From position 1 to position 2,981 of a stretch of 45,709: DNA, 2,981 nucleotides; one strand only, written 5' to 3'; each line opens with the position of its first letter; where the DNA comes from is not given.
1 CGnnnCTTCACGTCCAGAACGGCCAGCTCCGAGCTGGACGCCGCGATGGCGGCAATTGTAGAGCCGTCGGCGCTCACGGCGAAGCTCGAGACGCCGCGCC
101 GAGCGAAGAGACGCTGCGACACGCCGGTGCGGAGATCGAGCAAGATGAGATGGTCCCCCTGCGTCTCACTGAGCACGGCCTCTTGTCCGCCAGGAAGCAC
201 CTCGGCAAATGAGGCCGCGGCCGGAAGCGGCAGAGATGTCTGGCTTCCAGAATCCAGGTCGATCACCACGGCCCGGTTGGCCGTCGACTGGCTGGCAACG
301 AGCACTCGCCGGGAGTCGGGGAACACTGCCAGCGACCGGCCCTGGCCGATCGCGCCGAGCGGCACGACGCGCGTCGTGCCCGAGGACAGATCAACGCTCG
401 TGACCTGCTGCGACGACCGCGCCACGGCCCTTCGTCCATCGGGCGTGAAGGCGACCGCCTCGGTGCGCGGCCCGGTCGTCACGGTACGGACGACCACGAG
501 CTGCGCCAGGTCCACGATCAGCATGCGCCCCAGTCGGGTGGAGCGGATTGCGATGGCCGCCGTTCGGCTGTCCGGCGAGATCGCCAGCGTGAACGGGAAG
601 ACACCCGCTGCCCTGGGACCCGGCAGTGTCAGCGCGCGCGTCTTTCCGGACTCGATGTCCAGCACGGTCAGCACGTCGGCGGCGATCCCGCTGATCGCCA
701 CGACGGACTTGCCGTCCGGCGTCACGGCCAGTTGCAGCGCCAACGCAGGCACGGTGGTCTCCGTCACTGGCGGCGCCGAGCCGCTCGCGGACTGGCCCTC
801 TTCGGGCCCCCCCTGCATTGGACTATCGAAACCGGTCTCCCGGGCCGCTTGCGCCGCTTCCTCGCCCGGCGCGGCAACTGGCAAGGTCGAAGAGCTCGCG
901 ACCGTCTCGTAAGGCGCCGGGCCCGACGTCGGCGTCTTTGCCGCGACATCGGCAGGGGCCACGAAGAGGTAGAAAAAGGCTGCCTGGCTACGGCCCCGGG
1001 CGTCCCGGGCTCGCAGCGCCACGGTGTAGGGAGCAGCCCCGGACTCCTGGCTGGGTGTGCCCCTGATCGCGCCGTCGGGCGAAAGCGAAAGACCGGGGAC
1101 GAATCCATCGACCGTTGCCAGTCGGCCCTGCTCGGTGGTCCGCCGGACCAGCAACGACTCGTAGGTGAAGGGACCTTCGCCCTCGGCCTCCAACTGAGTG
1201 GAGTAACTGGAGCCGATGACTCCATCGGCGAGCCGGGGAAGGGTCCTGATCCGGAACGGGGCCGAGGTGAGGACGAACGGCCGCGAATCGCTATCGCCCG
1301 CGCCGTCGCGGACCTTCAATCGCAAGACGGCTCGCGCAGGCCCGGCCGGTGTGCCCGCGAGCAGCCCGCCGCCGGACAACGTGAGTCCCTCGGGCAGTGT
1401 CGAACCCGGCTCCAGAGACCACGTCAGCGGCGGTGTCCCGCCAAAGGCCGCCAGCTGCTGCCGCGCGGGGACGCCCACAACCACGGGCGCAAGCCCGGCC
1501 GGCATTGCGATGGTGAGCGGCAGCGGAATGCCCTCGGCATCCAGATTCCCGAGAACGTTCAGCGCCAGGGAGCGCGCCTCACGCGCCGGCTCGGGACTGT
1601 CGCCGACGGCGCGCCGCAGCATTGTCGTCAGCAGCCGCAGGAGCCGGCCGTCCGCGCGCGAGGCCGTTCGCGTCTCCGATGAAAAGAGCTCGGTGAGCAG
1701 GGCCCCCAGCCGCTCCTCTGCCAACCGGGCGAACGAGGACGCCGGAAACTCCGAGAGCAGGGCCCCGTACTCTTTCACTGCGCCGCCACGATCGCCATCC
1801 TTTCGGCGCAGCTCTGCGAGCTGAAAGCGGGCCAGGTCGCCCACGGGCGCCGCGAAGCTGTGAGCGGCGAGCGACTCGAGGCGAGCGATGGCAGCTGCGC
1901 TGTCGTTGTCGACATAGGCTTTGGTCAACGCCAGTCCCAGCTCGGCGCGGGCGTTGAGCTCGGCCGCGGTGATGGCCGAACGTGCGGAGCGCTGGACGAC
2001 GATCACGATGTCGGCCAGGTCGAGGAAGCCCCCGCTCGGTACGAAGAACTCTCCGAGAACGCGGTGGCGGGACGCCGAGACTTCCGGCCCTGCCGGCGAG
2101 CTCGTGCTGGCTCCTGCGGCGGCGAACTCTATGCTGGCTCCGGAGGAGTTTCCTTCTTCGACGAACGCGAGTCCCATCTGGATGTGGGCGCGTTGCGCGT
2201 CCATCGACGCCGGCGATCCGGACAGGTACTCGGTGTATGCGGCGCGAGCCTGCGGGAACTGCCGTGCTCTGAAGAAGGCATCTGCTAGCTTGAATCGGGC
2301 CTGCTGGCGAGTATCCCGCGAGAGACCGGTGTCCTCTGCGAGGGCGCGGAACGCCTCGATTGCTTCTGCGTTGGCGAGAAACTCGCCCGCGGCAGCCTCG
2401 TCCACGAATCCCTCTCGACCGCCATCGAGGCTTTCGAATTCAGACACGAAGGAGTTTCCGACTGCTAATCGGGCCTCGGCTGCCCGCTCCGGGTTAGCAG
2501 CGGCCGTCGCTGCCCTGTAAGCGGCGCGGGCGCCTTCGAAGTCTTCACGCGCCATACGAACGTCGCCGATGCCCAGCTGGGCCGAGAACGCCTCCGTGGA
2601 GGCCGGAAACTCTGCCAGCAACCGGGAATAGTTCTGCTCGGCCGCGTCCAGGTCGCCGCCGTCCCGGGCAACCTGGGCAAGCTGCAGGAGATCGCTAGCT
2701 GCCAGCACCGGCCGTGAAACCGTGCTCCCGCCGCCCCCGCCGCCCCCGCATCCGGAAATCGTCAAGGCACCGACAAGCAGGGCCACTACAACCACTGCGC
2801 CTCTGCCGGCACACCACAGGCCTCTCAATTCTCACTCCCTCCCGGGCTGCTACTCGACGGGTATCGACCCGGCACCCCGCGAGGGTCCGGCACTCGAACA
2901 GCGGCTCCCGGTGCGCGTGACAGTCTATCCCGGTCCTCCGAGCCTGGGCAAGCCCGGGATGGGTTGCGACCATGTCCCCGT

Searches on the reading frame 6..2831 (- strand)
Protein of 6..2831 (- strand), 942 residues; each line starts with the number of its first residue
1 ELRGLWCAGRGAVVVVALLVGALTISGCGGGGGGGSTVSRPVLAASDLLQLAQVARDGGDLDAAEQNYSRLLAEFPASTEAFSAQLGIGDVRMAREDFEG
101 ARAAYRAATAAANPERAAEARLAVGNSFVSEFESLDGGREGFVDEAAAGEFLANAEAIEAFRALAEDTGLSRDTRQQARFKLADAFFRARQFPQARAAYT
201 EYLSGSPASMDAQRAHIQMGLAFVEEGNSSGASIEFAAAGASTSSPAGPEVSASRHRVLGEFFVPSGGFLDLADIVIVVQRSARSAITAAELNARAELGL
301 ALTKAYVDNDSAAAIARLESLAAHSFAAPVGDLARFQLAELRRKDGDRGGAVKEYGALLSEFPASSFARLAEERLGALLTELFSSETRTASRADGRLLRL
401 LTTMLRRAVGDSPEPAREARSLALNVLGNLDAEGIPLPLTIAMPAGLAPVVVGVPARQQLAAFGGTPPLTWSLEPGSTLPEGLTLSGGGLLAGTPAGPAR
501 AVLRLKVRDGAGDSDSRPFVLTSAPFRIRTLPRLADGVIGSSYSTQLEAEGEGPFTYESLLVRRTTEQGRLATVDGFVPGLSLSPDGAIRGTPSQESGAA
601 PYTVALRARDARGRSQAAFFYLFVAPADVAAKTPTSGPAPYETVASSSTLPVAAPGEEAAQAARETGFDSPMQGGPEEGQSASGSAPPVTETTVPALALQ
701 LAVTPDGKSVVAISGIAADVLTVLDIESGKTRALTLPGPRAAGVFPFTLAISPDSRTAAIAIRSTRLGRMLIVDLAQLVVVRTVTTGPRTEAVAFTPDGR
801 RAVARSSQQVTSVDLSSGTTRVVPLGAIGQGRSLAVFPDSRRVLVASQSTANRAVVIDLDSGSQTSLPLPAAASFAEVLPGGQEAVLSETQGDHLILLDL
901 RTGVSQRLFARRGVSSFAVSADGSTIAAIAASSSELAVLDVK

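Call 70: search_protein_families(library=pfam, proteins=[window:6-2831:-], max_evalue=0.0001)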
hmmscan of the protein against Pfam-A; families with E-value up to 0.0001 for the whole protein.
window:6-2831:- (942 aa): 6 families
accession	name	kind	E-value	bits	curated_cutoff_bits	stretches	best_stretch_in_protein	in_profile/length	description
PF05345.18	He_PIG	-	1.8e-12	48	24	1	450-522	13-94/96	Putative Ig domain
PF13428.12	TPR_14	-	9.8e-09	35.5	23.5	0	48-82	4-38/44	Tetratricopeptide repeat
PF13174.12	TPR_6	-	4.9e-07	30.4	26.3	0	48-78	3-33/33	Tetratricopeptide repeat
PF13432.12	TPR_16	-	3.1e-05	24.8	32.7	1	49-113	1-62/65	Tetratricopeptide repeat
PF09976.15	TPR_21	-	3.4e-05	24.1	25.5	0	49-116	117-180/193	Tetratricopeptide repeat-like domain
PF13525.12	YfiO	-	4.7e-05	23.7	25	0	155-227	22-93/203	Outer membrane lipoprotein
